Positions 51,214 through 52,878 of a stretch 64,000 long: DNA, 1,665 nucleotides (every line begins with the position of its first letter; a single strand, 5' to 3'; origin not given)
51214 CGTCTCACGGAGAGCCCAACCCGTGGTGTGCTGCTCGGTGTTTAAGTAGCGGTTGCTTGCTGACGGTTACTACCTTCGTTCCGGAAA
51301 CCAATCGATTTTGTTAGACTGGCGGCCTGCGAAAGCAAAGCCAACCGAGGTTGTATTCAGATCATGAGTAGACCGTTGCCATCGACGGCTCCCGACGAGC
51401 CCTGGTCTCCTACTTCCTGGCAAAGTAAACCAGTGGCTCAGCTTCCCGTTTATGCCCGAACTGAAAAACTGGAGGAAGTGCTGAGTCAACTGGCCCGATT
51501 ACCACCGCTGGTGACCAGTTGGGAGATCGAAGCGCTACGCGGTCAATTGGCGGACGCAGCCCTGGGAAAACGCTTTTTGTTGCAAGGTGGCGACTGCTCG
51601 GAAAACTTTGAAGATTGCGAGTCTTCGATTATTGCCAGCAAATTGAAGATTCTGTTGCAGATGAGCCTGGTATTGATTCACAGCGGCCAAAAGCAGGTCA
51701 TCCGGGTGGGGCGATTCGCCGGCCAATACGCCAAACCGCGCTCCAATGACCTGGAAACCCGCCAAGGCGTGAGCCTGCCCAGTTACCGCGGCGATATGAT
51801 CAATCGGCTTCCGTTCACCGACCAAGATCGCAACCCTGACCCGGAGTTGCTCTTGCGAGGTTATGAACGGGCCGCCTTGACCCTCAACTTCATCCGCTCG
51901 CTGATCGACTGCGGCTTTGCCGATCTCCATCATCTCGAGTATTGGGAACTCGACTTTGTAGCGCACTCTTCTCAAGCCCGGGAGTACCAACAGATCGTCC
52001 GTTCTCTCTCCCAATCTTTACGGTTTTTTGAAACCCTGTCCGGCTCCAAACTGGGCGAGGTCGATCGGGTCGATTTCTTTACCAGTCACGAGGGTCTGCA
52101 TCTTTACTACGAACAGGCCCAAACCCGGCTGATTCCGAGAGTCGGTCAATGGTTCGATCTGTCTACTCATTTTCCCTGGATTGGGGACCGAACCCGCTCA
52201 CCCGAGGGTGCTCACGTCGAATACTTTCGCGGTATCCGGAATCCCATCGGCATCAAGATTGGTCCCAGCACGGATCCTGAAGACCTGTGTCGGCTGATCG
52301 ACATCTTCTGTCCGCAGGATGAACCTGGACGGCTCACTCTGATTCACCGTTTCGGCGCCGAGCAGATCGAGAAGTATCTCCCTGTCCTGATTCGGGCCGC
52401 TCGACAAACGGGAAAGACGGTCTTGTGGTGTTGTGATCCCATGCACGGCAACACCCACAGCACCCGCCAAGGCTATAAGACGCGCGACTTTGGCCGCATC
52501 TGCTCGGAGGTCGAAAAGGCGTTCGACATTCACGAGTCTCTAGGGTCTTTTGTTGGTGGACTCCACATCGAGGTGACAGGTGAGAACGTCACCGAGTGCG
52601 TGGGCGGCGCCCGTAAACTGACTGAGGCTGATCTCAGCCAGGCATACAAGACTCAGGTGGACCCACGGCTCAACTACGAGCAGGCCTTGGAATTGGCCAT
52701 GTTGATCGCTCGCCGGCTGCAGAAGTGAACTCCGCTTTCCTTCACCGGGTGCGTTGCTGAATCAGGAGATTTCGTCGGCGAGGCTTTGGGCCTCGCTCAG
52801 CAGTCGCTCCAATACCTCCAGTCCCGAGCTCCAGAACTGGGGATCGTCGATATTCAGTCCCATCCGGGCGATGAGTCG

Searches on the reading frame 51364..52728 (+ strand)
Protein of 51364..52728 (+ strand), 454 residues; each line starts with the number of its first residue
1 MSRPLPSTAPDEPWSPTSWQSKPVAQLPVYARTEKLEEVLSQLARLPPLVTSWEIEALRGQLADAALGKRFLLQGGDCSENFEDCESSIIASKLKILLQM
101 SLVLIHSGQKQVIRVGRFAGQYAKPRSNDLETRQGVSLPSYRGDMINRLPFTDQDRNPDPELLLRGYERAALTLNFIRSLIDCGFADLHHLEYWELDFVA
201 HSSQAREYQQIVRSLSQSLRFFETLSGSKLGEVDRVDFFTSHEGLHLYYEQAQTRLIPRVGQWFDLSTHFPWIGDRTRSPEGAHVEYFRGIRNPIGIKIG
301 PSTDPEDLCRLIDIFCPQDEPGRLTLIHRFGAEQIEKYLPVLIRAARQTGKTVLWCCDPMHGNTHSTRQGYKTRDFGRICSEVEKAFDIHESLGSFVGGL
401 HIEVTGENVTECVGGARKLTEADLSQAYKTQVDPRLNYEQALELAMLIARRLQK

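Call 51: find_homologous_proteins(query=window:51364-52728:+, max_evalue=1e-50)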
Query window:51364-52728:+ (454 aa): 8000 proteins with E <= 1e-50 among 8000 candidates; the best 120 are listed.
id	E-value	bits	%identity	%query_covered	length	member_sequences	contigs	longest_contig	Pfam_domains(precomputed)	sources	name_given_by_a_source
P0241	0.0e+0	1040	99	100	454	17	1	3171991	PF01474.23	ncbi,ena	-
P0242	7.1e-226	768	72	100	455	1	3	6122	PF01474.23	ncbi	-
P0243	1.2e-224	764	73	98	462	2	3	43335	PF01474.23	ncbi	-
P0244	8.3e-224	761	72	99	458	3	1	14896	PF01474.23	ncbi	-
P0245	6.0e-223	759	72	99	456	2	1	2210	PF01474.23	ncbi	-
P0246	7.4e-223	758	72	100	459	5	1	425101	PF01474.23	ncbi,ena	-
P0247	4.6e-222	756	72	100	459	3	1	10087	PF01474.23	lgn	-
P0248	8.2e-222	755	72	100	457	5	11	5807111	PF01474.23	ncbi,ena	-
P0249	1.1e-220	751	72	100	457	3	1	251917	PF01474.23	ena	-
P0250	1.3e-219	748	71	99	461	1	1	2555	PF01474.23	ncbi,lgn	ncbi:MAG: class II 3-deoxy-7-phosphoheptulonate synthase [Acidobacteriota bacterium]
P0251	1.9e-218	744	70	100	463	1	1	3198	PF01474.23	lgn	-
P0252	1.1e-217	741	71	100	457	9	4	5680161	PF01474.23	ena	-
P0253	2.4e-217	740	70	100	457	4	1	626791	PF01474.23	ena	-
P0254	7.4e-217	738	70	100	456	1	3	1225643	PF01474.23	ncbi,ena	-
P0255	8.1e-217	738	70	100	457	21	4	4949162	PF01474.23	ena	-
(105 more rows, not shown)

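Call 53: find_encoding_contigs(protein=P0241, flank=10000, max_places=4)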
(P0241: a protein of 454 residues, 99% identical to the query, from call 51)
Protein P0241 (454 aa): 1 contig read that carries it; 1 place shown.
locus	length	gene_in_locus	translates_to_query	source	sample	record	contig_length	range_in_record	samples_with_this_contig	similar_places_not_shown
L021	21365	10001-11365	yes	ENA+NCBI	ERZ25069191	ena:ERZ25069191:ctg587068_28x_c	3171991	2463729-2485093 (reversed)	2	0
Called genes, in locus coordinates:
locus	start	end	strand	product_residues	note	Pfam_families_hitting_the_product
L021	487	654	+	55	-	-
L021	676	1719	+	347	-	PF00809:Pterin_bind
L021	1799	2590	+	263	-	PF02607:B12-binding_2, PF02310:B12-binding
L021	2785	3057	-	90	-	-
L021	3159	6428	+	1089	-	PF01930:Cas_Cas4 (faint), PF12705:PDDEXK_1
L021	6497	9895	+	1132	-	PF00580:UvrD-helicase, PF13245:AAA_19, PF13361:UvrD_C, PF12705:PDDEXK_1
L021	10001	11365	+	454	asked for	PF01474:DAHP_synth_2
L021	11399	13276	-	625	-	PF08439:Peptidase_M3_N, PF01432:Peptidase_M3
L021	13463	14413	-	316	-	PF01551:Peptidase_M23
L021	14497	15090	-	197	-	-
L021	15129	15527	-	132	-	PF09969:DUF2203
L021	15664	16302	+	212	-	-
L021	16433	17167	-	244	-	PF01863:YgjP-like, PF10263:SprT-like (weak)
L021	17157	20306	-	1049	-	PF04313:HSDR_N, PF04851:ResIII, PF18766:SWI2_SNF2, PF22679:T1R_D3-like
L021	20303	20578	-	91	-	-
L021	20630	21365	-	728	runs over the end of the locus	-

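Call 64: search_protein_families(library=ncbifam, proteins=[L021:17157-20306:-], max_evalue=0.001)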
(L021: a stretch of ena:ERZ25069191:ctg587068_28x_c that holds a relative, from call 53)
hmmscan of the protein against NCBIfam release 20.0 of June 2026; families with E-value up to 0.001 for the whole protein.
L021:17157-20306:- (1049 aa): 4 families
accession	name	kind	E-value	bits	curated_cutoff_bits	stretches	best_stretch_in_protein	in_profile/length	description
TIGR00348.1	hsdR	subfamily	6.8e-158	527.2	284.55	1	22-703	14-673/674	HsdR family type I site-specific deoxyribonuclease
NF046051.1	restrict_EcoAI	equivalog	1.1e-12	47.3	550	1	128-459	45-348/768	EcoAI/FtnUII family type I restriction enzme subunit R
NF053632.1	heli_RadD_YejH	equivalog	4.3e-05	22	720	0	628-686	298-356/573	DNA repair helicase RadD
NF008521.0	PRK11448.1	equivalog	0.00015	20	729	0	115-166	267-314/1123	type I restriction-modification system endonuclease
